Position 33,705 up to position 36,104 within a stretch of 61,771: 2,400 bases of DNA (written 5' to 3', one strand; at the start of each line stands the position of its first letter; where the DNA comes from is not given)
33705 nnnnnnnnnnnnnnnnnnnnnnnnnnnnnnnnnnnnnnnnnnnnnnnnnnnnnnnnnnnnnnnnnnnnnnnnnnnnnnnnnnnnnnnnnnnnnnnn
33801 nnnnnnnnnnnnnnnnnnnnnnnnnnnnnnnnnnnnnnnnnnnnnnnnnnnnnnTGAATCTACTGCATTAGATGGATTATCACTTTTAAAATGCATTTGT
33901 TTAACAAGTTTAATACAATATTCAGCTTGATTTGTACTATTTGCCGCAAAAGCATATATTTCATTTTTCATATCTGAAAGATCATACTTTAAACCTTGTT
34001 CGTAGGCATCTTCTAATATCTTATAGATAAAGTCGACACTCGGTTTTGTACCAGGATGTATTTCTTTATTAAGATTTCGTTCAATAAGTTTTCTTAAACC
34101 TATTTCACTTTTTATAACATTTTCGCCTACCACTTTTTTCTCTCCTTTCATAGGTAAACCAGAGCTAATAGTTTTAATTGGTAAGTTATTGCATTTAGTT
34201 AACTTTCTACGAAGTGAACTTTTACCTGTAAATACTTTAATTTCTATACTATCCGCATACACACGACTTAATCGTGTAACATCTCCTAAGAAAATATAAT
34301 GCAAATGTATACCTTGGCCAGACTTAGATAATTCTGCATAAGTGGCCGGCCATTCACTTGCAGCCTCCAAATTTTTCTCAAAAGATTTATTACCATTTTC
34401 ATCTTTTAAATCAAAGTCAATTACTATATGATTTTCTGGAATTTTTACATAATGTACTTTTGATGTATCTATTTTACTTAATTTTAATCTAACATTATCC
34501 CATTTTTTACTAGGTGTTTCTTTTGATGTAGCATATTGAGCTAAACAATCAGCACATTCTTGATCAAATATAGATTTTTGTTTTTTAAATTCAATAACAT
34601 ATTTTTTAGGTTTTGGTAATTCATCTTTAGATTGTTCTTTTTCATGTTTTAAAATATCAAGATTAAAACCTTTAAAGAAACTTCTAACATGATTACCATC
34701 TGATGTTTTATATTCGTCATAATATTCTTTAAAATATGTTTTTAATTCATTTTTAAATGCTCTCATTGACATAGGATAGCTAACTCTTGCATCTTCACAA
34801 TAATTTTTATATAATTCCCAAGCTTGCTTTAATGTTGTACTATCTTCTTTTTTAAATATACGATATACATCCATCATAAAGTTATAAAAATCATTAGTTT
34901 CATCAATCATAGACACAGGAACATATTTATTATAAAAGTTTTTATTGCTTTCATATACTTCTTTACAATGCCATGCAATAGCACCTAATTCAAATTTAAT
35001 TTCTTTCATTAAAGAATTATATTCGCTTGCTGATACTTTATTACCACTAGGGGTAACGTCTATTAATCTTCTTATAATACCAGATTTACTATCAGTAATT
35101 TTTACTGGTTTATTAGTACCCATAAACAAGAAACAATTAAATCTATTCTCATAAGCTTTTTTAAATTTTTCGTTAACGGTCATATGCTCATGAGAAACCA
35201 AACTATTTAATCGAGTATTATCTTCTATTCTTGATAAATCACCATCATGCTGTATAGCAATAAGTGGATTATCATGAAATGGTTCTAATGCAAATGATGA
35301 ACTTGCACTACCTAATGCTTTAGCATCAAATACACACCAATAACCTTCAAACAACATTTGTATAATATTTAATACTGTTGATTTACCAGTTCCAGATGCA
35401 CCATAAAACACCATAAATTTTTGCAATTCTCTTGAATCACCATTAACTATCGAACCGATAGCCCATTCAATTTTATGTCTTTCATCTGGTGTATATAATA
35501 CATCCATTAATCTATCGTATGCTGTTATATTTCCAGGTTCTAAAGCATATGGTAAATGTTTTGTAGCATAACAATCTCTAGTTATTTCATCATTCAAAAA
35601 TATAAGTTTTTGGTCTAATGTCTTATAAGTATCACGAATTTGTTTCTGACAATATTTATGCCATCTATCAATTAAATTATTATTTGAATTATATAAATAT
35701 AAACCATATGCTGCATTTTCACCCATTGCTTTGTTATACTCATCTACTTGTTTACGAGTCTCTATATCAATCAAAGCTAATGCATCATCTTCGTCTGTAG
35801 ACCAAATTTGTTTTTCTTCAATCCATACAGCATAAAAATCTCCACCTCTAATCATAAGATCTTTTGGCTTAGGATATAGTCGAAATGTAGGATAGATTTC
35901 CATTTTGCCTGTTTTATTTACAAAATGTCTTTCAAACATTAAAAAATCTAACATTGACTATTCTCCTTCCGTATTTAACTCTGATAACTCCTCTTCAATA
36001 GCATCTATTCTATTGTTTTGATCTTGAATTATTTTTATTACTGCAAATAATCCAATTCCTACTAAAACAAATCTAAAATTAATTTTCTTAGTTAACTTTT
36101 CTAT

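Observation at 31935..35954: Three-in-one replicase: SF3 helicase, AEP primase and exonuclease-proficient PolB in a single 1339-aa ORF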

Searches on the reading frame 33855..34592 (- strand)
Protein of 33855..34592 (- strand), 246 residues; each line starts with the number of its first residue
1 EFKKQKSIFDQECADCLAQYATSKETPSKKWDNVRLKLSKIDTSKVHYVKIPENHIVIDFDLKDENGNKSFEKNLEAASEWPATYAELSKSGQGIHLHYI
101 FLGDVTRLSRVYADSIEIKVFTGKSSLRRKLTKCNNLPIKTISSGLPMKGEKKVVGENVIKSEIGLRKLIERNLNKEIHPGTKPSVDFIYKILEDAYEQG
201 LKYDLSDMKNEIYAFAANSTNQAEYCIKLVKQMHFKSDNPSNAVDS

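Call 60: search_solved_structures(query=A7, max_evalue=10, show_alignments=4)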
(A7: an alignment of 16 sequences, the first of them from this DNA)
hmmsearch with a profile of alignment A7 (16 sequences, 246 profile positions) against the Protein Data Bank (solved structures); distinct sequences matched with E-value up to 10: 2.
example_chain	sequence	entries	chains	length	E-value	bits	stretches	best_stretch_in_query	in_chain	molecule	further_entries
5lfi_A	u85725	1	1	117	0.21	14.1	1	152-218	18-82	Lactococcin-A immunity protein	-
8hfs_B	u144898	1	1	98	0.57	12.7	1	155-219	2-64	Lactococcin-A immunity protein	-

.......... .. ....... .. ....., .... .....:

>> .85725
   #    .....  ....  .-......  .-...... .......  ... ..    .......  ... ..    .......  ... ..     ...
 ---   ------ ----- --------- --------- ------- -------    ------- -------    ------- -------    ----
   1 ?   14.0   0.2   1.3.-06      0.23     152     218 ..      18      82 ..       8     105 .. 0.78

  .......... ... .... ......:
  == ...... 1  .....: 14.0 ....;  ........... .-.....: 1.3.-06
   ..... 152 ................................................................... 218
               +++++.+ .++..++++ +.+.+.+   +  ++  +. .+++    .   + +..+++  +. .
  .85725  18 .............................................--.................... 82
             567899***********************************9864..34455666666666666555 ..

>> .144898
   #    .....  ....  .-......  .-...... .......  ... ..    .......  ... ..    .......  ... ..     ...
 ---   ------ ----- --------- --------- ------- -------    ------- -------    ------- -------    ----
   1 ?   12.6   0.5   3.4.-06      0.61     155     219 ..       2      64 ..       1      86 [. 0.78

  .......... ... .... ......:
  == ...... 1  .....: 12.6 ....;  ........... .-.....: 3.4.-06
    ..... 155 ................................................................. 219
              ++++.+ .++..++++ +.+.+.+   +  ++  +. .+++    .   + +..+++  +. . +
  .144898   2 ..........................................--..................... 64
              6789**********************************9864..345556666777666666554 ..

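Call 61: search_protein_families(library=pfam, alignment_id=A7, max_evalue=10)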
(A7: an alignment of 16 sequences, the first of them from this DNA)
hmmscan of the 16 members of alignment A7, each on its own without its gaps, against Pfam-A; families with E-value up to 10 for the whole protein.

A. member 1, seq(246 aa): 2 families
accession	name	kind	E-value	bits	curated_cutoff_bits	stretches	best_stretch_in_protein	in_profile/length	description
PF24538.1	DUF7599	-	0.096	12.8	27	1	212-240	55-83/85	Domain of unknown function (DUF7599)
PF09250.16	Prim-Pol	-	0.18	12.7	22.8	1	52-99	55-102/158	Bifunctional DNA primase/polymerase, N-terminal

B. families by the number of members that match (of 16 scanned): 7 families
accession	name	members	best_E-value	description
PF09250.16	Prim-Pol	12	0.016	Bifunctional DNA primase/polymerase, N-terminal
PF01981.21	PTH2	1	0.012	Peptidyl-tRNA hydrolase PTH2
PF09655.15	Nitr_red_assoc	1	0.077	Conserved nitrate reductase-associated protein (Nitr_red_assoc)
PF24538.1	DUF7599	1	0.096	Domain of unknown function (DUF7599)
PF04384.18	Fe-S_assembly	1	0.1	Iron-sulphur cluster assembly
PF01339.22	CheB_methylest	1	0.11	CheB methylesterase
PF05738.19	Cna_B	1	0.12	Cna protein B-type domain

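Call 66: search_protein_families(library=phrogs, alignment_id=A7, max_evalue=0.01)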
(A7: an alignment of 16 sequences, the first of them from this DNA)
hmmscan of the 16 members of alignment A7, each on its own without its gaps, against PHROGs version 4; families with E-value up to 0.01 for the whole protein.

A. member 1, seq(246 aa): 4 families
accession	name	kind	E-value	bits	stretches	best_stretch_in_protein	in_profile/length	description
phrog_4210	-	DNA, RNA and nucleotide metabolism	2.4e-116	391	1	2-242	450-707/1304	DNA polymerase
phrog_3022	-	DNA, RNA and nucleotide metabolism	0.00011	21.7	1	51-118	82-147/788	DNA primase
phrog_695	-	DNA, RNA and nucleotide metabolism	0.00031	20.6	1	29-118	37-133/704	DNA polymerase/primase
phrog_13901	-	DNA, RNA and nucleotide metabolism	0.0067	16.6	1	54-107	83-134/341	DNA primase/helicase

B. families by the number of members that match (of 16 scanned): 6 families
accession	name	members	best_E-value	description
phrog_4210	-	16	5e-134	DNA polymerase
phrog_3022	-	15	2.9e-06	DNA primase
phrog_695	-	14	8.2e-07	DNA polymerase/primase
phrog_1829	-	8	0.00012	DNA primase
phrog_13901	-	7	0.0003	DNA primase/helicase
phrog_1156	-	1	0.0072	DNA primase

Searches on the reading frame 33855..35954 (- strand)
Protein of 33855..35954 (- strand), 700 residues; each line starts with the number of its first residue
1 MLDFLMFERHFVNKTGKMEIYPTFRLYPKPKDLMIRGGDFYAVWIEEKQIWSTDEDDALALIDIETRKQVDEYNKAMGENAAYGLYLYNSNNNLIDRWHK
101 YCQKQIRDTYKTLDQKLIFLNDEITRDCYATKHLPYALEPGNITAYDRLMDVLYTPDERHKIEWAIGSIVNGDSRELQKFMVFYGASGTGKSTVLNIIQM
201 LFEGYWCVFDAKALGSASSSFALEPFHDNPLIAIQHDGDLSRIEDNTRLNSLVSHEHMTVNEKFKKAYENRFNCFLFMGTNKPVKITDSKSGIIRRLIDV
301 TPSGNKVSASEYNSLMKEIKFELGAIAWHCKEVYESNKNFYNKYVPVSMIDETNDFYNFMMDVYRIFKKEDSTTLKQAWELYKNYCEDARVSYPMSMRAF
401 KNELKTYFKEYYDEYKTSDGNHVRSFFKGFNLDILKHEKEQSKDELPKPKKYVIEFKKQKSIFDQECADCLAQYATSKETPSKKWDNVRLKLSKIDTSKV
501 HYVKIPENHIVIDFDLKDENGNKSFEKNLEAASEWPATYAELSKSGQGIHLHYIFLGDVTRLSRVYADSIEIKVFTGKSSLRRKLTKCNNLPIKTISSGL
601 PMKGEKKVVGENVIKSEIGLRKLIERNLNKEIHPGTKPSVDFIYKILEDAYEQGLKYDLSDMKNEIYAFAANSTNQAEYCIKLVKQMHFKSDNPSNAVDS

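Call 32: search_solved_structures(query=A3, max_evalue=10, show_alignments=2)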
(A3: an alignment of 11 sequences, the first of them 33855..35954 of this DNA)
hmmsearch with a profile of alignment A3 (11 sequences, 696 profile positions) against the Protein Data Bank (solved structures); distinct sequences matched with E-value up to 10: 25.
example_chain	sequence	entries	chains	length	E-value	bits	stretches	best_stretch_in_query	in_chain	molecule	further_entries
7ola_A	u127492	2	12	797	2.3e-07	33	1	153-432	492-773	DNA primase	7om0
6k9e_A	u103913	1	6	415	0.00034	22.5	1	180-287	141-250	Primase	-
6k9c_A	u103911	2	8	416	0.00035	22.5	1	180-287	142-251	Primase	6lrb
5mfi_A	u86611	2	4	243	0.0031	19.4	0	143-179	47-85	YIII(Dq.V2)4CqI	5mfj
4d49_A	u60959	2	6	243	0.057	15.2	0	143-179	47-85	ARMADILLO REPEAT PROTEIN ARM00027 | YIII(Dq.V1)4CPAF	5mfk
8zpx_B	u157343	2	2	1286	0.065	15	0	177-202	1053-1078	ABC transporter B family member 1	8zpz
8zq4_B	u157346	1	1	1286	0.065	15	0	177-202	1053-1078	ABC transporter B family member 1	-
9juj_A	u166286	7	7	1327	0.07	14.9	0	177-202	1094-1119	ABC transporter B family member 1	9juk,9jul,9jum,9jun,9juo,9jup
7sc8_BM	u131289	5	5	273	0.15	13.8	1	307-405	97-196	Phycobilisome 32.1 kDa linker polypeptide, phycocyanin-associated, rod 2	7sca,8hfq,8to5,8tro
9lur_A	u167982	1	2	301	0.2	13.3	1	176-222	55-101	ESX-1 secretion system protein EccA1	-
7niu_A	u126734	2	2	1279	0.3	12.8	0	179-202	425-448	Isoform 2 of Phosphatidylcholine translocator ABCB4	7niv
6s7p_A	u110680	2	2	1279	0.3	12.8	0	179-202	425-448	Phosphatidylcholine translocator ABCB4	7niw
6c2u_A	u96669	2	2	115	0.36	12.5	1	178-201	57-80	phosphate-loop protein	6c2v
3tif_A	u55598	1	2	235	0.58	11.8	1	177-197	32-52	Uncharacterized ABC transporter ATP-binding protein MJ0796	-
1f3o_A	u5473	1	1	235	0.58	11.8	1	177-197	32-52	HYPOTHETICAL ABC TRANSPORTER ATP-BINDING PROTEIN MJ0796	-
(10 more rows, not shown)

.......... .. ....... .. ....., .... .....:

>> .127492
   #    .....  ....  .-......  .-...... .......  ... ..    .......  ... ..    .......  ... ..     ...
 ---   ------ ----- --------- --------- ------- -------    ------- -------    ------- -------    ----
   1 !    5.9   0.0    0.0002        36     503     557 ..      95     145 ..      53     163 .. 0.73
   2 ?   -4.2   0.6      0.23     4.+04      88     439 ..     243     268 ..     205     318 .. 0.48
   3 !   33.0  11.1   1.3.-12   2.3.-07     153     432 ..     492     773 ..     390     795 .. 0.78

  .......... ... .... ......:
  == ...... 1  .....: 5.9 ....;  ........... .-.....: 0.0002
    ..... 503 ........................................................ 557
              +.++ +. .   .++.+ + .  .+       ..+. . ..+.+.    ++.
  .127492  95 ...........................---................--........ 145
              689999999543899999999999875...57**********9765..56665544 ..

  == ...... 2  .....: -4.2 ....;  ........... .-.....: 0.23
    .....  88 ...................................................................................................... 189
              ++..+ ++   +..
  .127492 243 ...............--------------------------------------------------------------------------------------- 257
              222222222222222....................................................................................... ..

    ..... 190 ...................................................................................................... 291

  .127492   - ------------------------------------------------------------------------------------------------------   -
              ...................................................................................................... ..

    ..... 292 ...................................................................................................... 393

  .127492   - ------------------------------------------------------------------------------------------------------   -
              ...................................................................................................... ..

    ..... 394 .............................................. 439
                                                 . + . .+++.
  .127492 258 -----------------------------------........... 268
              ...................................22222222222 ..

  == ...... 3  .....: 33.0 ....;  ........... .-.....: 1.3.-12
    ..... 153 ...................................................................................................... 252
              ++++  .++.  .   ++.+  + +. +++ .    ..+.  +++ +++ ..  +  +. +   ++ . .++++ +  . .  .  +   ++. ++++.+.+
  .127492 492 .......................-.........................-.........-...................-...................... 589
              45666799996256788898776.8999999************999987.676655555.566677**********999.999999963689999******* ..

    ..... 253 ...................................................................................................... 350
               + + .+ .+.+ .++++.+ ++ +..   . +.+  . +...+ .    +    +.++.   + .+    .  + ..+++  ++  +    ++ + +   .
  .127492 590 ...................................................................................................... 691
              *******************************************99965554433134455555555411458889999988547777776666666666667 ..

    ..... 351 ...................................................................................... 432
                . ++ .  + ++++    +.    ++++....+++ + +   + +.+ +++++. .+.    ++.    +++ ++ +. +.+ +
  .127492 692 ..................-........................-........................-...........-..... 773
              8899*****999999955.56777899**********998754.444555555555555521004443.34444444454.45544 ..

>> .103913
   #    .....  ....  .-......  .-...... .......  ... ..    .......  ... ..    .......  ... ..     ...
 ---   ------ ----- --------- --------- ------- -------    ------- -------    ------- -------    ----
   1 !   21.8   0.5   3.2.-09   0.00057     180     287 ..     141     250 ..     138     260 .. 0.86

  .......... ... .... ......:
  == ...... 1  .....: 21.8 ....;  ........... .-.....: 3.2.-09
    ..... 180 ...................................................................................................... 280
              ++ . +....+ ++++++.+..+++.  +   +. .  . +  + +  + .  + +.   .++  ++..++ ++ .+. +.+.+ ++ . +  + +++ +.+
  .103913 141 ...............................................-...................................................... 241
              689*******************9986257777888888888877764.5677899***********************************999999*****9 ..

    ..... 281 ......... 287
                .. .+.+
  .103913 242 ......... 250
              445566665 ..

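Call 53: predict_structure(alignment_id=A6)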
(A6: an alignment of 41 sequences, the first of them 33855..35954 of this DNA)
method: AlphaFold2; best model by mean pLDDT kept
length: 700 residues; sequences in the alignment: 41
mean_pLDDT: 76.6   pTM: 0.51
mean pLDDT of the five models: 76.6, 76.2, 75.8, 75.2, 74.6
residues with pLDDT >= 90: 136; 70-90: 392; 50-70: 94; < 50: 78
segments of 3 or more residues with pLDDT < 50: 217-228, 254-271, 287-290, 350-354, 434-452, 605-614, 694-700
pLDDT, mean of each block of 10 residues (from residue 1): 89 87 87 85 88 91 95 92 90 90 78 81 85 88 90 89 92 77 74 90 81 52 45 72 55 44 44 70 53 68 81 86 93 88 63 58 77 88 78 69 80 83 85 44 38 69 90 89 88 90 87 85 80 80 86 82 67 74 88 77 46 59 79 60 81 78 85 76 85 44
secondary structure, 60 per line:
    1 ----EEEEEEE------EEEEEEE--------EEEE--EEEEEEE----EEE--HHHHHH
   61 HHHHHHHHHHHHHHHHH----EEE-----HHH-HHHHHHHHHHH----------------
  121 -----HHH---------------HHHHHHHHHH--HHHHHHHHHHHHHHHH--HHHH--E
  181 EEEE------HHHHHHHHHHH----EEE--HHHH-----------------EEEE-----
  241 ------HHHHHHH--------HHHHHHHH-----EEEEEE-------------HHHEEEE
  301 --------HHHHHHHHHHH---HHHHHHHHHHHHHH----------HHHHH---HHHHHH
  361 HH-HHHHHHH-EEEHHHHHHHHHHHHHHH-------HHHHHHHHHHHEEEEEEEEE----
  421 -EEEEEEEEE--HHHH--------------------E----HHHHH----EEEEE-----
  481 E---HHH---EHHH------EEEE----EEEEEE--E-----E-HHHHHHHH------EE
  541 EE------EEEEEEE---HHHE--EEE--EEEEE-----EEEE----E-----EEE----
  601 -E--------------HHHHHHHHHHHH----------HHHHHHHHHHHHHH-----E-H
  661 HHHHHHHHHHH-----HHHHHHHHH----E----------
elements in order (helices of 4 or more, strands of 3 or more residues): E5-11 E18-24 E33-36 E39-45 E50-52 H55-77 E82-84 H94-104 H144-153 H156-171 H174-177 E180-184 H191-201 E206-208 H211-214 E232-235 H247-253 H262-269 E275-280 E297-300 H309-319 H323-336 H347-351 H355-362 H364-370 E372-374 H375-389 H397-407 E408-416 E422-430 H433-436 H462-466 E471-475 E501-504 E509-514 H525-532 E539-542 E549-555 E565-567 E570-574 E580-583 E594-596 H617-628 H639-652 H660-671 H677-685

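Call 55: fold_search(model_id=the predicted structure, library=pdb)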
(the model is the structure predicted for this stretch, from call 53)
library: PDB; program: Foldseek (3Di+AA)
matches with E <= 10: 1180; with E <= 0.001: 149
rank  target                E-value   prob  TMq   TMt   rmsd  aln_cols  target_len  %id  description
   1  8iqh_D                3.8e-09  1.00  0.30  0.25  13.4       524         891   12  Structure of Full-Length AsfvPrimPol in Apo-Form (released 2023-07-26)
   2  8iqh_H                1.2e-08  1.00  0.31  0.26  13.3       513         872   13  Structure of Full-Length AsfvPrimPol in Apo-Form (released 2023-07-26)
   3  8iqi_C                2.1e-08  1.00  0.34  0.27  12.3       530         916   13  Structure of Full-Length AsfvPrimPol in Complex-Form (released 2023-07-26)
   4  8iqh_C                2.1e-08  1.00  0.32  0.26  12.8       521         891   14  Structure of Full-Length AsfvPrimPol in Apo-Form (released 2023-07-26)
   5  7ola_C                2.4e-08  1.00  0.38  0.58   5.4       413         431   15  Structure of Primase-Helicase in SaPI5 (released 2022-07-13)
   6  9im1_A                3.8e-08  1.00  0.34  0.41  10.8       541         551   11  The Cryo-EM structure of MPXV E5 in complex with ssDNA in intermediate state 1 (released 2025-06-18)
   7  9ily_A                4.8e-08  1.00  0.32  0.49   9.5       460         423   15  The Cryo-EM structure of MPXV E5 in the apo state (released 2025-06-18)
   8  8iqh_E                5.7e-08  1.00  0.31  0.26  13.8       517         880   14  Structure of Full-Length AsfvPrimPol in Apo-Form (released 2023-07-26)
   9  8iqh_A                5.7e-08  1.00  0.31  0.26  13.5       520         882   13  Structure of Full-Length AsfvPrimPol in Apo-Form (released 2023-07-26)
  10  8wh3_A                6.4e-08  1.00  0.32  0.44  10.1       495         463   12  MPOX E5 hexamer apo form (released 2024-09-25)
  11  8iqh_B                6.8e-08  1.00  0.32  0.26  12.9       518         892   13  Structure of Full-Length AsfvPrimPol in Apo-Form (released 2023-07-26)
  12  8wvz_D                7.2e-08  1.00  0.34  0.37  13.2       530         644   13  Structure of ADP-Form AsfvPrimPol Hexamer (released 2024-10-30)
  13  8wh0_A                8.0e-08  1.00  0.34  0.49   8.8       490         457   12  MPOX E5 hexamer ssDNA and AMP-PNP bound conformation (released 2024-10-09)
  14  8hwc_B                9.5e-08  1.00  0.27  0.53   7.1       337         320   14  Cryo-EM Structure of D5 Apo (released 2024-01-10)
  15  9im2_C                1.1e-07  1.00  0.33  0.34   9.3       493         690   12  The Cryo-EM structure of MPXV E5 in complex with ssDNA in intermediate state 3 (released 2025-06-18)
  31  6k9c_B                3.0e-07  1.00  0.27  0.42   7.3       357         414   14  The apo structure of NrS-1 C terminal region (305-718) (released 2020-04-08)
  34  6k9e_B                3.7e-07  1.00  0.25  0.40  11.0       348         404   15  The A form apo structure of NrS-1 C terminal region-CTR(305-718) (released 2020-06-17)
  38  6k9c_A                4.2e-07  1.00  0.28  0.42   7.4       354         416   16  The apo structure of NrS-1 C terminal region (305-718) (released 2020-04-08)
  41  7ola_A                4.9e-07  1.00  0.38  0.56   5.5       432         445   15  Structure of Primase-Helicase in SaPI5 (released 2022-07-13)
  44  7ola_B                5.2e-07  1.00  0.39  0.58   5.7       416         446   16  Structure of Primase-Helicase in SaPI5 (released 2022-07-13)
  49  7ola_F                6.5e-07  1.00  0.30  0.55   6.0       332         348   15  Structure of Primase-Helicase in SaPI5 (released 2022-07-13)
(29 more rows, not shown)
